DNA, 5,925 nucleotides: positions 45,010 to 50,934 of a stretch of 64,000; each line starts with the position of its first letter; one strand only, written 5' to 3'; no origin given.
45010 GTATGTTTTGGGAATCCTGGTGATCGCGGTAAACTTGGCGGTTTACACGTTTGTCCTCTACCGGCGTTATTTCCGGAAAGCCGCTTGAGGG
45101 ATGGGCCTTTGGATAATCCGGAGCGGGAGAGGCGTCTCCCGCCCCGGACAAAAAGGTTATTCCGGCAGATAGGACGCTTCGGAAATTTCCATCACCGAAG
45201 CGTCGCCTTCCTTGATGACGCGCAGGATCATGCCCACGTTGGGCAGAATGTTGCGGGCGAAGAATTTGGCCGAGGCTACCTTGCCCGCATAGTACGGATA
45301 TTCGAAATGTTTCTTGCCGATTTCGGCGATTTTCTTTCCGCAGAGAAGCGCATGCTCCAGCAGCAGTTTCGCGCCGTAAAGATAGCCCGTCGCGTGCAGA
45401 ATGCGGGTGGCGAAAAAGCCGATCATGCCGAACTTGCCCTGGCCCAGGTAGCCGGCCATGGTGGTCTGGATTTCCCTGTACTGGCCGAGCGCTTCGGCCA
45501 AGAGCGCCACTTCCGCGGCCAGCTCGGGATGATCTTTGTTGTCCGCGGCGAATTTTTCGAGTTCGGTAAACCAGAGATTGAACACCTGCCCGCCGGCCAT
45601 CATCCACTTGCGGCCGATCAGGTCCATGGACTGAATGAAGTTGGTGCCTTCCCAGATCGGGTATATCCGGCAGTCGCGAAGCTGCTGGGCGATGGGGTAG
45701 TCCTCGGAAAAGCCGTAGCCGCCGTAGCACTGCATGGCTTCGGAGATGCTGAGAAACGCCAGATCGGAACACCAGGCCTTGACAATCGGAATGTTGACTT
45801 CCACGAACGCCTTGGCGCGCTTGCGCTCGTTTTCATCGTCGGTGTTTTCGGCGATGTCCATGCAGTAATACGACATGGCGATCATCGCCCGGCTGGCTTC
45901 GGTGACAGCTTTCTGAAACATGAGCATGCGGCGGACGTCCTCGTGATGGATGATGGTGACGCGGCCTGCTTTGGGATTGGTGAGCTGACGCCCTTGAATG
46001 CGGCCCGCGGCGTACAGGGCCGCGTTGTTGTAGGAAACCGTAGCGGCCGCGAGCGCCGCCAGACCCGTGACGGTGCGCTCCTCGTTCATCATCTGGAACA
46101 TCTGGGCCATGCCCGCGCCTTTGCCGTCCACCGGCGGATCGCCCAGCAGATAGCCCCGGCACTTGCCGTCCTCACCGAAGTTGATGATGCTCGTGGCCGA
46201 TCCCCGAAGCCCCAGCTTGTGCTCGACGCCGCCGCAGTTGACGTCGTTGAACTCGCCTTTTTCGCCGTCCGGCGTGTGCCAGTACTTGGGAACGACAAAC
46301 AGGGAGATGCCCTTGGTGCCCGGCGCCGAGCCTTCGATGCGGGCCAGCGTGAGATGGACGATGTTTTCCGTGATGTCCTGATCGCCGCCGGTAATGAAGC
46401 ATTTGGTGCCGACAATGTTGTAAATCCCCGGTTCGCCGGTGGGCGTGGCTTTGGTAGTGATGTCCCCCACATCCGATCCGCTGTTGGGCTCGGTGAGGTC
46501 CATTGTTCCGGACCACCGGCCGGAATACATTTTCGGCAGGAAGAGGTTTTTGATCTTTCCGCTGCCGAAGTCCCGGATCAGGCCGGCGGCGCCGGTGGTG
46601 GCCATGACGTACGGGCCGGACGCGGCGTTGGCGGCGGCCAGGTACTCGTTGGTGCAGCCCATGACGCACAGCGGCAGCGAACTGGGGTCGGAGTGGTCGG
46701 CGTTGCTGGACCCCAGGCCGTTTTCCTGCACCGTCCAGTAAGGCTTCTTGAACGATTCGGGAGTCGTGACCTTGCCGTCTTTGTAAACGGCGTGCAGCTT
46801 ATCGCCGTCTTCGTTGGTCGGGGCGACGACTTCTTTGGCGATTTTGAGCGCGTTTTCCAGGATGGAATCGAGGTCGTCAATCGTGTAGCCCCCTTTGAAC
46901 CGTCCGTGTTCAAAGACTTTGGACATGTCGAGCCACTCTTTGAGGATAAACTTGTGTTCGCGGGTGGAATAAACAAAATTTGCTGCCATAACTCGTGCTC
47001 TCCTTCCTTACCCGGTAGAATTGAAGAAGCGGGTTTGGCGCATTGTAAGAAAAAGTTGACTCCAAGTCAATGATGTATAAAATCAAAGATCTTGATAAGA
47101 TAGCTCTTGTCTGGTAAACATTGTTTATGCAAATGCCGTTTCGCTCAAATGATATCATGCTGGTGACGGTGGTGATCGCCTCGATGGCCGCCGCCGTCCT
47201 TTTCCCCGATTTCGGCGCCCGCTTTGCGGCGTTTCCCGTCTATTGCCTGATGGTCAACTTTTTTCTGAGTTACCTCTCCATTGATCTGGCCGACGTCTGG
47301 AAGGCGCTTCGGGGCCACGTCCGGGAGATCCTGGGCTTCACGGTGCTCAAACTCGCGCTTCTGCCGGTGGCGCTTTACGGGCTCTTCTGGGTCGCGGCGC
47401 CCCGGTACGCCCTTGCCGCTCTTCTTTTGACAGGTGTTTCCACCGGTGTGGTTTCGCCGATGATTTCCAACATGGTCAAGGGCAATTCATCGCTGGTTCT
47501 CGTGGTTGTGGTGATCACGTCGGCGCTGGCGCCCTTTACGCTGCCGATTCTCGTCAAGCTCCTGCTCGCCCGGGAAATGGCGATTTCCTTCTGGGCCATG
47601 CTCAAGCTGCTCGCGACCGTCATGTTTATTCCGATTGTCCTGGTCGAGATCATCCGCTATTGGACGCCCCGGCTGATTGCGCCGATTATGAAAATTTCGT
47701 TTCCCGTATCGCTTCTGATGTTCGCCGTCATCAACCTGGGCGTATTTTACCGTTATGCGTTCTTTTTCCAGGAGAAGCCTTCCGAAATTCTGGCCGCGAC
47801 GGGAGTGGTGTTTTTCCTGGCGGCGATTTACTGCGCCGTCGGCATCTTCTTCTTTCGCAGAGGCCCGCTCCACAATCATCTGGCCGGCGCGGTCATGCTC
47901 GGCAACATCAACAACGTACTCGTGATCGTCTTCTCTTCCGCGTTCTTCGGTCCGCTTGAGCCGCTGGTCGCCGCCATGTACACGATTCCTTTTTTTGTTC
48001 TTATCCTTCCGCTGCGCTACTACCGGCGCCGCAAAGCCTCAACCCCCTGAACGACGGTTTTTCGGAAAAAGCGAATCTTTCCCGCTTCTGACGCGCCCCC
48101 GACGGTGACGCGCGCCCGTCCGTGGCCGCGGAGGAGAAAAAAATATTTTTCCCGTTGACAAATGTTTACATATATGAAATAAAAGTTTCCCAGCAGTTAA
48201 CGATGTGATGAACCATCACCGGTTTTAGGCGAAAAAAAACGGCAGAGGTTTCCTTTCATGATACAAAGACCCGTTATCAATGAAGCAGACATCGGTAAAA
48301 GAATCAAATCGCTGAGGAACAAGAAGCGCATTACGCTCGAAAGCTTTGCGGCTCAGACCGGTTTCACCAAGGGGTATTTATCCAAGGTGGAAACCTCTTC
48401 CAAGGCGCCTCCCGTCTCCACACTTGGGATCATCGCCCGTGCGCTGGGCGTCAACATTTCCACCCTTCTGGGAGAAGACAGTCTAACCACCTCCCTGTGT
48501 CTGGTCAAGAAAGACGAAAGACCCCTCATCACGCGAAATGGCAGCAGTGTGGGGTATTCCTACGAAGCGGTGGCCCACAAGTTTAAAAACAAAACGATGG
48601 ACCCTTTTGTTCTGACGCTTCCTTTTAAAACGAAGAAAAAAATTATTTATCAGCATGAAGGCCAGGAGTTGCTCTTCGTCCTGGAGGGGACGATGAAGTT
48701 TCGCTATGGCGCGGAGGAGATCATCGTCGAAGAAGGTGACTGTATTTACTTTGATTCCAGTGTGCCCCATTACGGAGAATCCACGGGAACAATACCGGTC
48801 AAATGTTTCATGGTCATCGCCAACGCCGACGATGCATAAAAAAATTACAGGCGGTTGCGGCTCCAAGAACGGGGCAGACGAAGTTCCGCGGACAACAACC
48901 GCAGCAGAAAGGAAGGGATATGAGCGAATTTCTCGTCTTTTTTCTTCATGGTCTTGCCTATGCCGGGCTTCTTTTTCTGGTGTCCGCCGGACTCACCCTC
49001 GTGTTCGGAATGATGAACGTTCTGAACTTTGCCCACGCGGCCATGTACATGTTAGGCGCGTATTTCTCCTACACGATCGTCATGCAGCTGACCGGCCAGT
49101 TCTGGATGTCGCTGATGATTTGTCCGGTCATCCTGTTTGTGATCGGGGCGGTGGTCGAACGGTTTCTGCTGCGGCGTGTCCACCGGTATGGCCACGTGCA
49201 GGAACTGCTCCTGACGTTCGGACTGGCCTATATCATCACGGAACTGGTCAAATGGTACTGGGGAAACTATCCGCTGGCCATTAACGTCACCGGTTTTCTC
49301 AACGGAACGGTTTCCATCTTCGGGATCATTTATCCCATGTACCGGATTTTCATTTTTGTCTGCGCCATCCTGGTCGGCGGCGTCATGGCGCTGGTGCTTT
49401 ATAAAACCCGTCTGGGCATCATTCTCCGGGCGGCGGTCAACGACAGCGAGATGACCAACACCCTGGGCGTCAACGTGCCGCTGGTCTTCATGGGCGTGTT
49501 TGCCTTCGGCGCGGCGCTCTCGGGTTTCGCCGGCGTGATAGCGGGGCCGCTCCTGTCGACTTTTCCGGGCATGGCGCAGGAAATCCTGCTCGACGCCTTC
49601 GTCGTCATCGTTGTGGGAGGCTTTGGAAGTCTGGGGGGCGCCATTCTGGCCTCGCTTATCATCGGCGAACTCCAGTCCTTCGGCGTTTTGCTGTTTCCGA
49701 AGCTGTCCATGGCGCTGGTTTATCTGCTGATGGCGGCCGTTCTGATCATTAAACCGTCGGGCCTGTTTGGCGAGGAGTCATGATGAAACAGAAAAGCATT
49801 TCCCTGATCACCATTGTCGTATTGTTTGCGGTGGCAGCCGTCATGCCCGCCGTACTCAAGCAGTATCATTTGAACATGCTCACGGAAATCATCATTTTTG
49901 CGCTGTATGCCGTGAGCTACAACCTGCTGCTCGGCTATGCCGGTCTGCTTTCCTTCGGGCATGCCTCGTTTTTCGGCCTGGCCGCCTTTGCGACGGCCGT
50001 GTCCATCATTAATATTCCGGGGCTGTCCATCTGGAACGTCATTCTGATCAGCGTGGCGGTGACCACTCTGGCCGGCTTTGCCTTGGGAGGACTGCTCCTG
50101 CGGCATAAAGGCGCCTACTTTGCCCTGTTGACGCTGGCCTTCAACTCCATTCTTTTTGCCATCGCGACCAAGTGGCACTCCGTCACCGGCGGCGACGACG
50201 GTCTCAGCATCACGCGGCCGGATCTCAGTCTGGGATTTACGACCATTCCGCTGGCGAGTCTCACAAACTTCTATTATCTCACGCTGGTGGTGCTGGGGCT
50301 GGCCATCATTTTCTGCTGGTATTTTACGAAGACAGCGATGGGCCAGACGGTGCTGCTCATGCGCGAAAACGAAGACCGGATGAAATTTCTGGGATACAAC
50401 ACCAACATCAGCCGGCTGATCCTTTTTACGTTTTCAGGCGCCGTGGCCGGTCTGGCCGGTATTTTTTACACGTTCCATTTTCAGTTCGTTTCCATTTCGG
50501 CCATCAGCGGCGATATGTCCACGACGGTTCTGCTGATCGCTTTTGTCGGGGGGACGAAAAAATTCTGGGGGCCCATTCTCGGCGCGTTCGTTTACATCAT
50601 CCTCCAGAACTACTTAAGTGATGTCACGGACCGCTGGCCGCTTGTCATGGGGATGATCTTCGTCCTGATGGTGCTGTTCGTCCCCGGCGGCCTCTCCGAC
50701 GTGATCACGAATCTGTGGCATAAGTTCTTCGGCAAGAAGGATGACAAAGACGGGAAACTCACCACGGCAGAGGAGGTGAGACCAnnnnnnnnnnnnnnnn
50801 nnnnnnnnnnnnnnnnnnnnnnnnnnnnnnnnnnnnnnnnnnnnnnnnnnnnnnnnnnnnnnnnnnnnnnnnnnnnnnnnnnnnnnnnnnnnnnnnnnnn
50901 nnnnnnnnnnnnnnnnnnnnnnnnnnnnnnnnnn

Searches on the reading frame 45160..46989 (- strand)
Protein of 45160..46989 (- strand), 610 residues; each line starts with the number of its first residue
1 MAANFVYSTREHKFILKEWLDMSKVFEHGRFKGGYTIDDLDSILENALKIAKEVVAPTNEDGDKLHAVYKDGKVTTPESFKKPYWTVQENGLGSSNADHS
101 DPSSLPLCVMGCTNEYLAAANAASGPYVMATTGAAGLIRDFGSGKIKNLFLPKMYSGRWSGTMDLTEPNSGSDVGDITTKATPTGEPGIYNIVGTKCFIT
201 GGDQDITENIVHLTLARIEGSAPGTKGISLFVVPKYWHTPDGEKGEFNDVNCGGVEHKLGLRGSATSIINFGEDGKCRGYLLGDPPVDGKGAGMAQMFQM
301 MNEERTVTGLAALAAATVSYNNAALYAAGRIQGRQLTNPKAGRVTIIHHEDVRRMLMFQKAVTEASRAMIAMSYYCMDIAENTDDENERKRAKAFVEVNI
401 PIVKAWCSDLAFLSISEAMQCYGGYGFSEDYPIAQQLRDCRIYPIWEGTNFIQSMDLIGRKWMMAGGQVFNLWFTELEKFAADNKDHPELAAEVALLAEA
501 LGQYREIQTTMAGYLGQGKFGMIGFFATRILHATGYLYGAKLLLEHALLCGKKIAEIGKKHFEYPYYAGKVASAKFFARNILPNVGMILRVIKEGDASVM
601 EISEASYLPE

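Call 31: search_protein_families(library=pfam, proteins=[window:45160-46989:-], max_evalue=0.00001)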
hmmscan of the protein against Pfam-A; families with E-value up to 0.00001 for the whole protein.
window:45160-46989:- (610 aa): 4 families
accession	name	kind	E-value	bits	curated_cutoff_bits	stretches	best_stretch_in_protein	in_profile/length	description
PF12806.12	Acyl-CoA_dh_C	-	2.6e-25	89.4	30.3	1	473-602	1-123/124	Acetyl-CoA dehydrogenase C-terminal like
PF00441.29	Acyl-CoA_dh_1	-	4.5e-20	72.7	22.4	1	291-456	1-144/150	Acyl-CoA dehydrogenase, C-terminal domain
PF02770.24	Acyl-CoA_dh_M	-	4.7e-11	43.2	33.3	1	163-271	2-94/97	Acyl-CoA dehydrogenase, middle domain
PF22924.1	ACOX_C_alpha1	-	1.8e-08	34.8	27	1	322-452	25-159/169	Acyl-CoA oxidase, C-alpha1 domain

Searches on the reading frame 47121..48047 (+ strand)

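Call 31: search_protein_families(library=pfam, proteins=[window:47121-48047:+], max_evalue=0.00001)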
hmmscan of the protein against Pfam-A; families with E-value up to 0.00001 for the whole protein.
window:47121-48047:+ (309 aa): 1 family
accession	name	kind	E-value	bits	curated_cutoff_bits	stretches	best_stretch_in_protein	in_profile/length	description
PF01758.21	SBF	-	1.2e-10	41.9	24.3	1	42-206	3-178/191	Sodium Bile acid symporter family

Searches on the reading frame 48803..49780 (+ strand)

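Call 30: search_protein_families(library=pfam, proteins=[window:48803-49780:+], max_evalue=0.00001)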
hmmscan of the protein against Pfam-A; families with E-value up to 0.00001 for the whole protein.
window:48803-49780:+ (326 aa): 1 family
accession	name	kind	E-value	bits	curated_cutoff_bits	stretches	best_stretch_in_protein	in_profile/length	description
PF02653.21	BPD_transp_2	-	6.9e-30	104.5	26.8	1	48-314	3-269/269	Branched-chain amino acid transport system / permease component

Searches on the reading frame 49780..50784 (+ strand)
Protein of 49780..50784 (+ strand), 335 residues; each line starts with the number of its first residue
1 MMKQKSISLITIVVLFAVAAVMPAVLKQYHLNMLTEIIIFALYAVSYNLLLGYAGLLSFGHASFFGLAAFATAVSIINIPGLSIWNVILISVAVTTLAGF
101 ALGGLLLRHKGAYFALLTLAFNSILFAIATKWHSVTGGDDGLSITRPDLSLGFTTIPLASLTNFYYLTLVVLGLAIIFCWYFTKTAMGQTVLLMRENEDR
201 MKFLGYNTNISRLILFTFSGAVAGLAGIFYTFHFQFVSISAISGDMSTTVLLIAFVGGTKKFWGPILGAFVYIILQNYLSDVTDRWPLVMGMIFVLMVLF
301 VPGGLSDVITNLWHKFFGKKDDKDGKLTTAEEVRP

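Call 30: search_protein_families(library=pfam, proteins=[window:49780-50784:+], max_evalue=0.00001)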
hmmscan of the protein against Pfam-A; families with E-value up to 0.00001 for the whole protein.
window:49780-50784:+ (335 aa): 1 family
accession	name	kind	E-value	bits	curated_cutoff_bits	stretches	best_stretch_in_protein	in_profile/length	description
PF02653.21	BPD_transp_2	-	7.5e-38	130.6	26.8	1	31-297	3-268/269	Branched-chain amino acid transport system / permease component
